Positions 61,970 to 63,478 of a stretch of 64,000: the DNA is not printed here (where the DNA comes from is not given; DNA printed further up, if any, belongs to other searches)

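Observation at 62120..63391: Stand-alone ORC/STAND-like ATPase-wHTH gene preceded by a perfect 20-bp AT-rich inverted repeat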

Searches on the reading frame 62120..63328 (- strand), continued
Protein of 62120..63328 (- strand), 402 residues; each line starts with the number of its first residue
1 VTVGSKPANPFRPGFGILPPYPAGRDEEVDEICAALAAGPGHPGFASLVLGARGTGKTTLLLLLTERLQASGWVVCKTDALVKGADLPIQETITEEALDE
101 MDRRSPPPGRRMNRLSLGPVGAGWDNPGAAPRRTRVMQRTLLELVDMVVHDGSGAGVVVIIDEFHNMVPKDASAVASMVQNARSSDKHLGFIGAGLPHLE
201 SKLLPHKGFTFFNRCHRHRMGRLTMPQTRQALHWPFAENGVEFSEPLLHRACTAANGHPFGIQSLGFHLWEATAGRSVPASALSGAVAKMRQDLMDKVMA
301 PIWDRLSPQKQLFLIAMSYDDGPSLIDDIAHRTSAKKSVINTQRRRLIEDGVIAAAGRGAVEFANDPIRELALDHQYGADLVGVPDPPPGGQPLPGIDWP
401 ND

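Call 40: predict_structure(alignment_id=A1)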
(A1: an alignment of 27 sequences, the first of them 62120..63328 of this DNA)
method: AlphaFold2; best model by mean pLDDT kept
length: 402 residues; sequences in the alignment: 27
mean_pLDDT: 81.5   pTM: 0.74
mean pLDDT of the five models: 81.5, 81.4, 80.2, 80.2, 80.1
residues with pLDDT >= 90: 188; 70-90: 139; 50-70: 30; < 50: 45
segments of 3 or more residues with pLDDT < 50: 1-3, 110-131, 385-389, 391-402
pLDDT, mean of each block of 10 residues (from residue 1): 61 68 82 95 94 85 93 93 67 91 73 36 31 74 93 89 90 92 93 88 81 91 89 90 95 90 92 86 94 85 86 93 93 92 87 87 83 78 48 40 31
secondary structure, 60 per line:
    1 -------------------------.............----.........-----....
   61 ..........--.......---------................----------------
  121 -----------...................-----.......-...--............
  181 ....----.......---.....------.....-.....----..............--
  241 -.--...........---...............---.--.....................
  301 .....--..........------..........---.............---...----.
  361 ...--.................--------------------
elements in order: H26-38 E46-51 H57-70 E73-79 H89-104 H132-150 E156-162 H169-184 E189-195 H199-203 H210-214 E216-220 H225-238 H245-255 H259-273 H280-305 H308-317 H326-333 H337-349 E353-355 E360-363 H366-382

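Call 42: search_protein_families(library=pfam, alignment_id=A1, max_evalue=0.01)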
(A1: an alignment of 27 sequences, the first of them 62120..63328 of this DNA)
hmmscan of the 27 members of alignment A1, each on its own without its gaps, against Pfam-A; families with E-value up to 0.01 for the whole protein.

A. member 1, window:62120-63328:- (402 aa): 10 families
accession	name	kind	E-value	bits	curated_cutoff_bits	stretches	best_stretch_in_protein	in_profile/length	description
PF13191.12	AAA_16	-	1.6e-12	48.7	32.6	1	23-189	3-164/167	AAA ATPase domain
PF13401.12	AAA_22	-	2.8e-08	34.6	27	1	48-203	9-130/130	AAA domain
PF01637.24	ATPase_2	-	0.00018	21.8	33.2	1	25-180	4-137/225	ATPase domain predominantly from Archaea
PF25199.1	nSTAND_NTPase5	-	0.00044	20.5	34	1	28-76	24-74/145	Novel STAND NTPase 5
PF20703.3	nSTAND1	-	0.00055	20.1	27.1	1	24-269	18-233/379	Novel STAND NTPase 1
PF00004.35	AAA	-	0.0014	19.5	21.2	0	48-181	2-94/131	ATPase family associated with various cellular activities (AAA)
PF24389.1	ORC-CDC6-like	-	0.0021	17.3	27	1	39-70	31-58/571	ORC-CDC6-like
PF13173.12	AAA_14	-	0.0032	17.9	27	0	47-70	5-31/129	AAA domain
PF13481.12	AAA_25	-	0.0033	17.5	27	0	44-64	33-53/195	AAA domain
PF04851.21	ResIII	-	0.006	16.9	22.5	0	48-89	27-73/164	Type III restriction enzyme, res subunit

B. families by the number of members that match (of 27 scanned): 30 families (the first 25 are shown)
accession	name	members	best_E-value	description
PF13191.12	AAA_16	27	2.6e-14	AAA ATPase domain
PF13401.12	AAA_22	25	2.5e-09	AAA domain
PF13604.12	AAA_30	17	1.1e-07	AAA domain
PF25199.1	nSTAND_NTPase5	14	6.4e-06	Novel STAND NTPase 5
PF12802.13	MarR_2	9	0.00032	MarR family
PF00004.35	AAA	8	0.00017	ATPase family associated with various cellular activities (AAA)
PF13173.12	AAA_14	8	0.00017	AAA domain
PF10236.15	DAP3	7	2e-05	Mitochondrial ribosomal death-associated protein 3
PF13412.12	HTH_24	6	1.7e-05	Winged helix-turn-helix DNA-binding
PF24389.1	ORC-CDC6-like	6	8.7e-05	ORC-CDC6-like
PF01637.24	ATPase_2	6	0.00018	ATPase domain predominantly from Archaea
PF13245.12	AAA_19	5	5.8e-05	AAA domain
PF13481.12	AAA_25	4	0.00074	AAA domain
PF25201.1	nSTAND6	3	0.00013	Novel STAND NTPase 6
PF05621.17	TniB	3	0.0002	Bacterial TniB protein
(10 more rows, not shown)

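Call 44: fold_search(model_id=the predicted structure, library=pdb)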
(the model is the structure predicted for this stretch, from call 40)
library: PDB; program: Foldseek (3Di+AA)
matches with E <= 10: 1772; with E <= 0.001: 614
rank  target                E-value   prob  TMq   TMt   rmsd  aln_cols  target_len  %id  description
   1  2qby_A                1.9e-11  1.00  0.47  0.50   8.3       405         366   15  Crystal structure of a heterodimer of Cdc6/Orc1 initiators bound to origin DNA (from S. solfataricus) (released 2007-09-11)
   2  1fnn_A                1.9e-10  1.00  0.46  0.49  11.4       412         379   15  CRYSTAL STRUCTURE OF CDC6P FROM PYROBACULUM AEROPHILUM (released 2000-10-04)
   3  2qen                  2.6e-10  1.00  0.62  0.70   5.6       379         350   14  The walker-type atpase paby2304 of pyrococcus abyssi (released 2008-07-01)
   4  2v1u_A                2.8e-10  1.00  0.44  0.45   9.0       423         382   15  STRUCTURE OF THE AEROPYRUM PERNIX ORC1 PROTEIN IN COMPLEX WITH DNA (released 2007-09-18)
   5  5uj7_C                1.2e-09  1.00  0.44  0.45  12.6       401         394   15  Structure of the active form of human Origin Recognition Complex ATPase motor module, complex subunitS 1, 4, 5 (released 2017-02-08)
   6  7jgr_A                3.2e-09  1.00  0.44  0.44  12.4       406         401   12  Structure of Drosophila ORC bound to DNA (84 bp) and Cdc6 (released 2020-09-09)
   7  7tjf_A                4.0e-09  1.00  0.43  0.37  12.9       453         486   13  S. cerevisiae ORC bound to 84 bp ARS1 DNA (released 2023-01-18)
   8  2fna_A                4.6e-09  1.00  0.59  0.66   6.1       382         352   14  Crystal structure of an archaeal aaa+ atpase (sso1545) from sulfolobus solfataricus p2 at 2.00 A resolution (released 2006-02-07)
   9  9gm5_A                4.9e-09  1.00  0.41  0.40  13.0       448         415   12  OCCM maturation intermediate stalled with an Arginine Finger mutation in Mcm5: Conformer 1 (released 2025-03-05)
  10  1w5s_A                7.5e-09  1.00  0.53  0.54   7.8       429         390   13  Structure of the Aeropyrum Pernix ORC2 protein (ADP form) (released 2004-10-05)
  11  1w5t_C                9.3e-09  1.00  0.48  0.49  13.4       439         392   13  Structure of the Aeropyrum Pernix ORC2 protein (ADPNP-ADP complexes) (released 2004-10-05)
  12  7tjh_A                1.3e-08  1.00  0.42  0.36  13.3       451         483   12  S. cerevisiae ORC bound to 84 bp ARS1 DNA and Cdc6 (state 1) with flexible Orc6 N-terminal domain (released 2022-10-05)
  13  9gjw_A                1.3e-08  1.00  0.42  0.41  12.8       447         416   13  OCCM maturation intermediate stalled with an Arginine Finger mutation in Mcm2 (released 2025-03-05)
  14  8s0e_A                1.7e-08  1.00  0.40  0.43  12.7       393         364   13  H. sapiens OCCM bound to double stranded DNA (released 2024-10-02)
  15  7jps_A                1.7e-08  1.00  0.41  0.47  11.9       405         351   13  ORC-DNA: Human Origin Recognition Complex (ORC) with DNA bound in the core (released 2020-09-09)
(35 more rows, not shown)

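Call 55: search_protein_families(library=padloc, proteins=[L003:6172-7521:+, L071:6670-7272:+, L071:7391-8458:+, L070:6337-6864:-, L070:3809-4363:-, L071:3092-4498:+, L004:6361-7581:-, L003:2056-3396:+], max_evalue=0.01)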
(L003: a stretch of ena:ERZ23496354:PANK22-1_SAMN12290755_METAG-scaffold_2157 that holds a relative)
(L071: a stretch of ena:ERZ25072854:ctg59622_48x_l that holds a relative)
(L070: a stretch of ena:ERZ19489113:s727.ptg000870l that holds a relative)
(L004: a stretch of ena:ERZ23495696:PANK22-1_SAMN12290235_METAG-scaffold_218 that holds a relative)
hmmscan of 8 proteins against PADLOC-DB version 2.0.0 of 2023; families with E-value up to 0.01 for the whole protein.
L003:6172-7521:+ (449 aa): 0 families

L071:6670-7272:+ (200 aa): 1 family
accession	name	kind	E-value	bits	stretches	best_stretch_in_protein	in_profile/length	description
PDLC04163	HEC-09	-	2.6e-35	119.9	1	4-102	2-100/203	-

L071:7391-8458:+ (355 aa): 0 families

L070:6337-6864:- (175 aa): 0 families

L070:3809-4363:- (184 aa): 0 families

L071:3092-4498:+ (468 aa): 6 families
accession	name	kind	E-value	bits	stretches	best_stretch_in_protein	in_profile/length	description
PDLC03963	SoFic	-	4.3e-53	179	1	52-387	25-358/361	-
PDLC04966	PDC-S24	-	1.9e-18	64.6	1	135-280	222-374/497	-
PDLC04836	PDC-S04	-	2.8e-11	41.1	1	142-278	86-216/244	-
PDLC04837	PDC-S04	-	2.4e-09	34.8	1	143-243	83-179/234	-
PDLC04840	PDC-S04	-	3.4e-08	31.5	1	185-244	106-171/227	-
PDLC04839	PDC-S04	-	3e-05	21.8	1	217-247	129-159/205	-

L004:6361-7581:- (406 aa): 4 families
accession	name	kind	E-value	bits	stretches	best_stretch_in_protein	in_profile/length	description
PDLC04965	PDC-S23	-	6e-10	37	1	183-262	222-306/327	-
PDLC04963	PDC-S23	-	1.4e-09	35.9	1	181-250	203-272/312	-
PDLC04964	PDC-S23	-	8.7e-09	33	1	145-246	187-288/331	-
PDLC04848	PDC-S05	-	0.0015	16.2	1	200-243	202-246/291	-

L003:2056-3396:+ (446 aa): 11 families
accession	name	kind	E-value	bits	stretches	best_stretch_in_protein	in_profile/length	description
PDLC03963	SoFic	-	2.5e-39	133.7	1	125-428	57-345/361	-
PDLC04966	PDC-S24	-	6.9e-10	36.4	1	173-300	222-342/497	-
PDLC04839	PDC-S04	-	5e-08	30.9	1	231-312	95-175/205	-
PDLC04840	PDC-S04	-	2.8e-07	28.5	1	268-298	148-178/227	-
PDLC04836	PDC-S04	-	5.1e-06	23.8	1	165-298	73-191/244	-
PDLC04838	PDC-S04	-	0.00026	18.9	1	276-302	144-170/209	-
PDLC04963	PDC-S23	-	0.00099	16.6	1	264-294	231-261/312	-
PDLC04965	PDC-S23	-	0.0016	15.9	1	264-298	248-282/327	-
PDLC04837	PDC-S04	-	0.0021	15.4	0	267-299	156-188/234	-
PDLC04848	PDC-S05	-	0.0046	14.6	1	264-301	212-249/291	-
PDLC04964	PDC-S23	-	0.006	13.8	1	265-298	252-285/331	-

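Call 56: search_protein_representatives(alignment_id=A1)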
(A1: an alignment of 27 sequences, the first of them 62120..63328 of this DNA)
Query: 27 sequences, 381 profile positions. Proteins with E-value up to 0.001 (for the whole library): 26857; up to 1e-10: 8143; up to 1e-30: 2244. The best 150 are listed.
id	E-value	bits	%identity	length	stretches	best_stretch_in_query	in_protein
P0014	2.2e-143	494.2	-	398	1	5-375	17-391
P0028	6.2e-134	463.1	-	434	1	4-378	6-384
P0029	7.4e-127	439.8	-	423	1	1-377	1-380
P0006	2.1e-124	431.7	-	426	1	19-380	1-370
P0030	2.2e-116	405.3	-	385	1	1-376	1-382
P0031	6.9e-113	393.8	-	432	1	3-377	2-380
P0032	2.4e-112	392.0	-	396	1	5-372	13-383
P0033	1.5e-111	389.4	-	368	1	6-371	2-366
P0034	3.6e-111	388.1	-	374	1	7-372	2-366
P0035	1.3e-110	386.3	-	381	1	5-371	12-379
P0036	2.6e-110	385.3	-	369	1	4-370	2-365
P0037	2.9e-110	385.2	-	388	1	3-373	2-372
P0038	4.1e-110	384.7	-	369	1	3-369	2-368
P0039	8.9e-110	383.6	-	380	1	5-374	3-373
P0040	9.8e-110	383.4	-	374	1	6-374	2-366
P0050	7.5e-107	373.9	-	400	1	5-377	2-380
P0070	1.7e-102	359.6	-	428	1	1-377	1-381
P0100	7.9e-99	347.5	-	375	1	5-374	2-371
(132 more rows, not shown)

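Call 57: list_cluster_members(proteins=[P0028, P0029, P0030, P0031, P0033, P0036, P0040, P0050, P0070, P0100])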
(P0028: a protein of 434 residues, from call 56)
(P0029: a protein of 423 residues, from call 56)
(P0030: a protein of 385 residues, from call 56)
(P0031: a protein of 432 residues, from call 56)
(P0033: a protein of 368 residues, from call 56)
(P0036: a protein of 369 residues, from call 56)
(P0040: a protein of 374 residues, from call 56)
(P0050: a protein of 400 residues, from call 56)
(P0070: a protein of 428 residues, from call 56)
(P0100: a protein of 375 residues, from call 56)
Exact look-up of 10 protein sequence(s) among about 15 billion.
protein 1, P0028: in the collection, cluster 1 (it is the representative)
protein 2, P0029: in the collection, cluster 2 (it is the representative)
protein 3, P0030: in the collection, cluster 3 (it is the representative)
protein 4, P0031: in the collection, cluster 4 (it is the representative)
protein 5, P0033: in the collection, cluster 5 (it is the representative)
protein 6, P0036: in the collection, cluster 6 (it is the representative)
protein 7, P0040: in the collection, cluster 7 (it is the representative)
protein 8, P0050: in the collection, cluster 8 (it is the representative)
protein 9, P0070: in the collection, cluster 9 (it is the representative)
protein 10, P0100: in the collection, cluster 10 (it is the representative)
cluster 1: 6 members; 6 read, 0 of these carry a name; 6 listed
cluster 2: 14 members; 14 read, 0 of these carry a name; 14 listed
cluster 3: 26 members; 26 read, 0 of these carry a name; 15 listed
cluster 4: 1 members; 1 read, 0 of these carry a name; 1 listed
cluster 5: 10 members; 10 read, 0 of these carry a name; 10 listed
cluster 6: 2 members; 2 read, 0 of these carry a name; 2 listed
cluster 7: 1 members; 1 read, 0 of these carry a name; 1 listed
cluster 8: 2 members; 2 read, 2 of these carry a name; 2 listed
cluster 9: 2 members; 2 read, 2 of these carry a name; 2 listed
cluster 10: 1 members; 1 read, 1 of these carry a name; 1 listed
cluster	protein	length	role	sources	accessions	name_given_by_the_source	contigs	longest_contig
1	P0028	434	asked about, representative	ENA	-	-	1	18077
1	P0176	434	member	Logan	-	-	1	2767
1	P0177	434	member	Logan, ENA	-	-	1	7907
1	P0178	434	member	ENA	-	-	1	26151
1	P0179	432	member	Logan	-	-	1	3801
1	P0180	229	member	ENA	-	-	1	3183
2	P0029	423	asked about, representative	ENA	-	-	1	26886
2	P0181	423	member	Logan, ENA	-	-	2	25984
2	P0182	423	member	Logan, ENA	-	-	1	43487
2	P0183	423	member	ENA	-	-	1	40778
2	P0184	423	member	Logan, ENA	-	-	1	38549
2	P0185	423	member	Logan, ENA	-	-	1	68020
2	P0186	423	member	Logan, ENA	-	-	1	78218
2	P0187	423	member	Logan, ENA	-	-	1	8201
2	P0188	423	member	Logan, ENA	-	-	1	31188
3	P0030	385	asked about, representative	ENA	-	-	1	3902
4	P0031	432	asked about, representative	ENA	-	-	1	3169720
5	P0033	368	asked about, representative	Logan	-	-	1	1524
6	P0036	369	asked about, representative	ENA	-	-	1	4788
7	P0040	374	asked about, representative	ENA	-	-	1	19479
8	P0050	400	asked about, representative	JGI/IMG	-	hypothetical protein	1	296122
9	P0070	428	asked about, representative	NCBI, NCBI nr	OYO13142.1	ATP-binding protein [Enemella evansiae]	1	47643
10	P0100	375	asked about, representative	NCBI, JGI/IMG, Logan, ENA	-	hypothetical protein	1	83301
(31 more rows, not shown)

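Call 58: search_dna_similar(query=window:62120-63328:-, collection=plasmids, mode=protein, max_evalue=0.00001, max_rows=30)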
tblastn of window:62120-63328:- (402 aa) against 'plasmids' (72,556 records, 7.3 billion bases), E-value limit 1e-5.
Records with a match: 114; places in all: 133; records where one place covers at least 80% of the query: 102.
Best place of each record, by identity: <60% 114.
By first word of the organism name: Rhodococcus 24; Arthrobacter 13; Clavibacter 9; Sphingobium 8; Paenarthrobacter 7; Pseudarthrobacter 3; Cellulosimicrobium 2; Curtobacterium 2; Mycobacterium 2; Azospirillum 2; and 38 more.
By predicted mobility (MOB-suite, as given by PLSDB): non-mobilizable 52; mobilizable 34; conjugative 28.
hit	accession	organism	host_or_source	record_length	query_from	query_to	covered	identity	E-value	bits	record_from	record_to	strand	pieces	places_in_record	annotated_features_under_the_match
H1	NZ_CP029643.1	Arthrobacter dokdonellae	Singel cell,environmental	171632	9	371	90%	32.1%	3e-41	162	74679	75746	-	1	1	ATP-binding protein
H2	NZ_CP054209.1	Rhodococcus qingshengii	cell culture,carbendazim contaminated ...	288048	8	374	91%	31.7%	9e-30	129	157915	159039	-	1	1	ATP-binding protein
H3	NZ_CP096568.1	Rhodococcus qingshengii JCM 15477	sandy loam,soil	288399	8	374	91%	31.7%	9e-30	129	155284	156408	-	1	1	ATP-binding protein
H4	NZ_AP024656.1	Arthrobacter sp. NicSoilB8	-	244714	3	370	92%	31.4%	2e-36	148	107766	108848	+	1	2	ATP-binding protein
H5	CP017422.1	Arthrobacter sp. ZXY-2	whole organism,soil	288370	3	370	92%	31.0%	1e-34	143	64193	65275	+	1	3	hypothetical protein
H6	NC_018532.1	Arthrobacter sp. Rue61a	-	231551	3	370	92%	30.8%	1e-32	137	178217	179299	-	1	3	ATP-binding protein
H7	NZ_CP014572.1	Arthrobacter sp. D5-1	cell culture,Soil cores containing ...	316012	9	370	90%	31.2%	2e-33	139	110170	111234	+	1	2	ATP-binding protein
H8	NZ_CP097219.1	Brachybacterium kimchii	kimchi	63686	7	363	89%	31.6%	1e-37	152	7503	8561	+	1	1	ATP-binding protein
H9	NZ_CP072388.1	Cellulosimicrobium cellulans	Homo sapiens,whole organism,human oral ...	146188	9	377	92%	29.9%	2e-38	154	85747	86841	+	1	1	ATP-binding protein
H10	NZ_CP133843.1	Citricoccus sp. I39-566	cell culture,Oceanic seawater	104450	9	370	90%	30.5%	6e-33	138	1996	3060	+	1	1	ATP-binding protein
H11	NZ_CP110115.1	Arthrobacter sp. YA7-1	Solanum lycopersicum,Tomato (Solanum ...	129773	9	370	90%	29.3%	1e-29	128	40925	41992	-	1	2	ATP-binding protein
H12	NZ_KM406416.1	Bifidobacterium breve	-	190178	9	376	92%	28.5%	1e-30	131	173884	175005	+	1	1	ATP-binding protein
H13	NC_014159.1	Tsukamurella paurometabola DSM 20162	-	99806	9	363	88%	29.1%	4e-17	91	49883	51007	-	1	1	AAA family ATPase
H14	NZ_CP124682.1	Nocardioides sp. QY071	pure culture,livestock manure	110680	9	363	88%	28.5%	8e-11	72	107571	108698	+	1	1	ATP-binding protein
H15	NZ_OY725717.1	Collinsella aerofaciens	-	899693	9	364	89%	28.3%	9e-21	102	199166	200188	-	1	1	ATP-binding protein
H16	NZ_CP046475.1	Janibacter melonis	Homo sapiens,cell culture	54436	10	376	91%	27.3%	5e-15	85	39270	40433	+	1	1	AAA family ATPase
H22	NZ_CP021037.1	Clavibacter michiganensis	Medicago truncatula,cell culture,stem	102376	9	363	88%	27.5%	2e-21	104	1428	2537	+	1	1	ATP-binding protein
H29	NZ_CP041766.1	Tomitella fengzijianii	bat,pure culture,feces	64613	9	363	88%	27.3%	3e-11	73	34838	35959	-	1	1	ATP-binding protein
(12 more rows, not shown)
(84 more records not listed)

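Call 59: search_dna_similar(query=window:62120-63328:-, collection=phages, mode=protein, max_evalue=0.00001, max_rows=30)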
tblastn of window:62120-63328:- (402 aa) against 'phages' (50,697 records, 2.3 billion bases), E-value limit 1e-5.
Records with a match: 1; places in all: 1; records where one place covers at least 80% of the query: 1.
Best place of each record, by identity: <60% 1.
By first word of the organism name: Bacteriophage 1.
By host as written in the record: - 1.
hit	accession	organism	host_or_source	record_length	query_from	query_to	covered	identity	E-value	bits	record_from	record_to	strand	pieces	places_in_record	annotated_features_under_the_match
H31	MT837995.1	Bacteriophage sp.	human fecal samples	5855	9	363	88%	25.8%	1e-18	94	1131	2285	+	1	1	record has no annotation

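Call 60: get_annotated_region(hit=H22, flank=6000)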
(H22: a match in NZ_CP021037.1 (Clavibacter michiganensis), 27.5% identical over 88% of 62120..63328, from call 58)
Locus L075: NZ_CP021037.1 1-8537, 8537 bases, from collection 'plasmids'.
description: Clavibacter michiganensis subsp. insidiosus strain R1-3 plasmid pCI3, complete sequence
organism: Clavibacter michiganensis (NCBI taxid 33014)
taxonomy: Bacteria; Actinomycetota; Actinomycetes; Micrococcales; Microbacteriaceae; Clavibacter; Clavibacter michiganensis
host: -; source: Medicago truncatula,cell culture,stem; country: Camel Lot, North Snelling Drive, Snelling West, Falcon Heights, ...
typing (MOB-suite, as given by PLSDB): mobilizable; replicon rep_cluster_966; relaxase MOBF
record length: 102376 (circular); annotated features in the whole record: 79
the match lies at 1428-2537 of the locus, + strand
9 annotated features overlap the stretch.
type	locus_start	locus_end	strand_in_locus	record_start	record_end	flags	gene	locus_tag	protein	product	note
CDS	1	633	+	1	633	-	-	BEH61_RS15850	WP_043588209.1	AAA family ATPase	-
CDS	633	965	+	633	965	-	-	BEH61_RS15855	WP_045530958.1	hypothetical protein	-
CDS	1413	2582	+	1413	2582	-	-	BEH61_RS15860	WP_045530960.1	ATP-binding protein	-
CDS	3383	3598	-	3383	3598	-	-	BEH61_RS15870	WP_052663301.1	hypothetical protein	-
CDS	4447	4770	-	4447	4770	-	-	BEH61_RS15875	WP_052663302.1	hypothetical protein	-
CDS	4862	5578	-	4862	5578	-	-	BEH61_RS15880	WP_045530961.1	phenylalanine--tRNA ligase beta subunit-related protein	-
CDS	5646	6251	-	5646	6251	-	-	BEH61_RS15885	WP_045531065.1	XRE family transcriptional regulator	GO:0006355 - regulation of DNA-templated transcription [Evidence IEA]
CDS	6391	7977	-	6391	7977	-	-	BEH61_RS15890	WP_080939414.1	RICIN domain-containing protein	-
CDS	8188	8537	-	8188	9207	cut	-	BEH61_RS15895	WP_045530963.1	LacI family DNA-binding transcriptional regulator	GO:0006351 - DNA-templated transcription [Evidence IEA]; GO:0045892 - negative regulation of DNA-templated ...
